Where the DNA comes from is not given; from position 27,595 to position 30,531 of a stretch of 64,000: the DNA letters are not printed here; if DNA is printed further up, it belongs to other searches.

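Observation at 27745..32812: Candidate defense operon under a CARF regulator: Csa3-like regulator, GmrSD-like DUF262/DUF1524 protein and UvrD-type helicase fused to a RecB nuclease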

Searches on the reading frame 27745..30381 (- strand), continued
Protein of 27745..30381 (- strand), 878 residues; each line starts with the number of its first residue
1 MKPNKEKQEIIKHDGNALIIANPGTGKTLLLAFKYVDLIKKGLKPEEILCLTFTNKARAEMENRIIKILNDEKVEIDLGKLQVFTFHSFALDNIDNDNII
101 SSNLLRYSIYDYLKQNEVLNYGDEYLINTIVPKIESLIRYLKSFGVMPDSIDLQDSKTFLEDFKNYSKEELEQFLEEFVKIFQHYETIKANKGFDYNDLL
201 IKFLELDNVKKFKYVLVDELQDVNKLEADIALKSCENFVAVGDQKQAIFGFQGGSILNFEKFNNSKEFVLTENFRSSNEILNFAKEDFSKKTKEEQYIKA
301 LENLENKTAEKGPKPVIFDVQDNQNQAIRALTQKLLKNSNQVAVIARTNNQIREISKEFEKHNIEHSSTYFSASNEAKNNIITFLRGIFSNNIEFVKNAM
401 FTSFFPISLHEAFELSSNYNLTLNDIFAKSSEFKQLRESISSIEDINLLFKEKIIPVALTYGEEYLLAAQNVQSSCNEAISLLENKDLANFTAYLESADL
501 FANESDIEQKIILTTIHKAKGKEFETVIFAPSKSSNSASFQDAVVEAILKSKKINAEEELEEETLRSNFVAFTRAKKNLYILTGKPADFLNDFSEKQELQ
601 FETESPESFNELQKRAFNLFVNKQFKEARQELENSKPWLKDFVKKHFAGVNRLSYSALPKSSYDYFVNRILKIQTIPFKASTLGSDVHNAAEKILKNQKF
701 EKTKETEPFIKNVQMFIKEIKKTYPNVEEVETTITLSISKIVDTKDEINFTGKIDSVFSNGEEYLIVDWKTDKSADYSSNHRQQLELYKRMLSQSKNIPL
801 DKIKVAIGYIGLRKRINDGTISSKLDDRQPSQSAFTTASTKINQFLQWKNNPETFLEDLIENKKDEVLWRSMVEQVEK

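Call 65: search_protein_families(library=pfam, alignment_id=A4, max_evalue=0.00001)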
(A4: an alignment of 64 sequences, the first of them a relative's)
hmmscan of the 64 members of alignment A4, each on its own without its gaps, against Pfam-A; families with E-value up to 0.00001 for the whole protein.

A. member 1, L078:7076-7555:+ (159 aa): 1 family
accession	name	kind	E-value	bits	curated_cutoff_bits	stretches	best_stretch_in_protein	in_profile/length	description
PF17207.9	MCM_OB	-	7.5e-10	39.1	24.8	1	10-99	2-91/126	MCM OB domain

B. families by the number of members that match (of 64 scanned): 67 families (the first 25 are shown)
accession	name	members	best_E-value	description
PF00004.35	AAA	10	6e-35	ATPase family associated with various cellular activities (AAA)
PF13191.12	AAA_16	6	1.4e-10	AAA ATPase domain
PF20720.3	nSTAND3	5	2.1e-14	Novel STAND NTPase 3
PF13401.12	AAA_22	5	4.3e-12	AAA domain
PF13173.12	AAA_14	5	5e-09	AAA domain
PF05673.19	DUF815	4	8.4e-13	Protein of unknown function (DUF815)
PF07728.20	AAA_5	4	6.6e-10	AAA domain (dynein-related subfamily)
PF12775.13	AAA_7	4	7.5e-08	P-loop containing dynein motor region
PF00910.28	RNA_helicase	3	1.2e-09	RNA helicase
PF05496.18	RuvB_N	3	1.5e-09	Holliday junction DNA helicase RuvB P-loop domain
PF24883.2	NPHP3_N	3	2.7e-07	Nephrocystin 3, N-terminal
PF00515.34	TPR_1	2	8.6e-62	Tetratricopeptide repeat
PF07719.23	TPR_2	2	3.9e-60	Tetratricopeptide repeat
PF13181.12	TPR_8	2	9.7e-40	Tetratricopeptide repeat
PF13414.12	TPR_11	2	1.6e-39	TPR repeat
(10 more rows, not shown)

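Call 84: find_encoding_contigs(protein=P0244, flank=8000, max_places=2)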
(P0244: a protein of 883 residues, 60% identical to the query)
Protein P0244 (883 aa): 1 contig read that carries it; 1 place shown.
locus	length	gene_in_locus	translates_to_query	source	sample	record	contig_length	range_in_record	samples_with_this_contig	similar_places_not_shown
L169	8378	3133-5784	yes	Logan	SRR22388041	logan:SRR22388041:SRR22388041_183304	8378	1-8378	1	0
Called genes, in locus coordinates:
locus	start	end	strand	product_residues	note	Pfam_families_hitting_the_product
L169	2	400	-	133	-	?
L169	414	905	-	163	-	-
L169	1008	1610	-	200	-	PF19810:HFX_2341_N, PF22662:Csa3_N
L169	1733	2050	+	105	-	-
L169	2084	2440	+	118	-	-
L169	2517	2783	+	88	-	-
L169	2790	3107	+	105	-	-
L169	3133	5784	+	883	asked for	PF00580:UvrD-helicase, PF01443:Viral_helicase1 (faint), PF13245:AAA_19, PF13361:UvrD_C, PF13538:UvrD_C_2 (faint), PF12705:PDDEXK_1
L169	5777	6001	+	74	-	-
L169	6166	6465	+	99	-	PF04956:TrbC, PF18895:T4SS_pilin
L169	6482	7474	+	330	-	PF19590:TrbL_3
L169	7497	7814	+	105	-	-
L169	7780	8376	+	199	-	?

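Call 85: find_encoding_contigs(protein=P0243, flank=8000, max_places=2)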
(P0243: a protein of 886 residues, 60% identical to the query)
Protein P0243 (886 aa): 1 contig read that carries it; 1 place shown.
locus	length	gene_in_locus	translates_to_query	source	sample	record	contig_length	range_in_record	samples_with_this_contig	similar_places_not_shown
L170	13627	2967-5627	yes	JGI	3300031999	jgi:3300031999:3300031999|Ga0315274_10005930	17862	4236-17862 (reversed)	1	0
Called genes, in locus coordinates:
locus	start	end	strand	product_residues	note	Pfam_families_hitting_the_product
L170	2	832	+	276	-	?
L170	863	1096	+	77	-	-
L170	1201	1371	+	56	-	-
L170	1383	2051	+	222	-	-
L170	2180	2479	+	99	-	PF06094:GGACT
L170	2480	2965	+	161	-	PF06094:GGACT, PF13772:AIG2_2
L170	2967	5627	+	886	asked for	PF00580:UvrD-helicase, PF01443:Viral_helicase1 (faint), PF13086:AAA_11 (weak), PF13245:AAA_19, PF13361:UvrD_C, PF13538:UvrD_C_2 (faint), PF12705:PDDEXK_1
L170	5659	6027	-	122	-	-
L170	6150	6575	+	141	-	PF21983:NikA-like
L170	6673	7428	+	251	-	PF03167:UDG (weak)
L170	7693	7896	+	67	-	-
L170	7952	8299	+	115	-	-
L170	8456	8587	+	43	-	-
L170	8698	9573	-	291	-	PF01040:UbiA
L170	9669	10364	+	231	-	PF00535:Glycos_transf_2, PF10111:Glyco_tranf_2_2, PF13641:Glyco_tranf_2_3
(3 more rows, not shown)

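Call 86: find_encoding_contigs(protein=P0242, flank=8000, max_places=2)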
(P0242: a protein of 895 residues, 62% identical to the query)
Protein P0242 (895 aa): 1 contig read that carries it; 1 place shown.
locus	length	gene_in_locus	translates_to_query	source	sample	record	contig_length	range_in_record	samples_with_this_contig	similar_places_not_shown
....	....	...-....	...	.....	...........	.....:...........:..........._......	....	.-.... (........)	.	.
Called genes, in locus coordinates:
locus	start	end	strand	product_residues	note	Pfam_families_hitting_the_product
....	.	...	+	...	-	?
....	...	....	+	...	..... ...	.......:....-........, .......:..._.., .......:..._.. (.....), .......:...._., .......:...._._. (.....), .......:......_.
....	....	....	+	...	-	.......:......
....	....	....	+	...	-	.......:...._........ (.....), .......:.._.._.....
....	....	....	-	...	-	-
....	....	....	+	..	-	-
